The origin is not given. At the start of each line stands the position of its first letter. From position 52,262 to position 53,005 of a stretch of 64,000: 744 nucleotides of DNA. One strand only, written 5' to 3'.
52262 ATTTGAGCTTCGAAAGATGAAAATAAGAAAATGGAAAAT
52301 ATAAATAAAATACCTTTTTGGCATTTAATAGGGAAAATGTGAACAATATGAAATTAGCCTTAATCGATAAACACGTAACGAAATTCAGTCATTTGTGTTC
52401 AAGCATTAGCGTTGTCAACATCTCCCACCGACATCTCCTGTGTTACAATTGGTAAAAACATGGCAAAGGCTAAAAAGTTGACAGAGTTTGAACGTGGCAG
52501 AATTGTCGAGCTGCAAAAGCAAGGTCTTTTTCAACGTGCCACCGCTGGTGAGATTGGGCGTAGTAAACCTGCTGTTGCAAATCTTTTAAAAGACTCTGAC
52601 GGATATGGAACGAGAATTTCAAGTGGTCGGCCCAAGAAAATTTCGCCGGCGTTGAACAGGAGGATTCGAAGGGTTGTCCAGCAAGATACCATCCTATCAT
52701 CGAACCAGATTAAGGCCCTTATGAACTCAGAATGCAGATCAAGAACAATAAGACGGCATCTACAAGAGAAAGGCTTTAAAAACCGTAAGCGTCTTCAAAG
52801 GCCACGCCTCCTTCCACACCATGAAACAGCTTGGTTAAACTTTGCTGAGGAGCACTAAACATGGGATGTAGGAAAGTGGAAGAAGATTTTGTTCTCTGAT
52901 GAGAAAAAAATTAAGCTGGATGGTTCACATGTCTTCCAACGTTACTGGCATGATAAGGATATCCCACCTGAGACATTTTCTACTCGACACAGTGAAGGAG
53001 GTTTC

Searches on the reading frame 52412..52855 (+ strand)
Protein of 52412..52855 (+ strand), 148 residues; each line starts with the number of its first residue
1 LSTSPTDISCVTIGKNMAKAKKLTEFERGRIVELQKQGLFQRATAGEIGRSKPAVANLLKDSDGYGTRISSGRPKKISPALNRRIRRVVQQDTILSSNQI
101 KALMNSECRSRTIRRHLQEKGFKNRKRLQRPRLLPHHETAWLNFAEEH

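Call 34: search_protein_families(library=pfam, proteins=[window:52412-52855:+], max_evalue=0.01)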
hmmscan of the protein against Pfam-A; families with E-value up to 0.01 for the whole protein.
window:52412-52855:+ (148 aa): 3 families
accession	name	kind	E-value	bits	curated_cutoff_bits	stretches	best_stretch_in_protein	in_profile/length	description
PF01498.24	HTH_Tnp_Tc3_2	-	1.1e-10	42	31.5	1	83-148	2-70/72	Transposase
PF13565.12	HTH_32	-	0.00073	20.5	33.7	1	67-117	19-73/73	Homeodomain-like domain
PF13936.12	HTH_38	-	0.0022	18.1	27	1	19-60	1-42/44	Helix-turn-helix domain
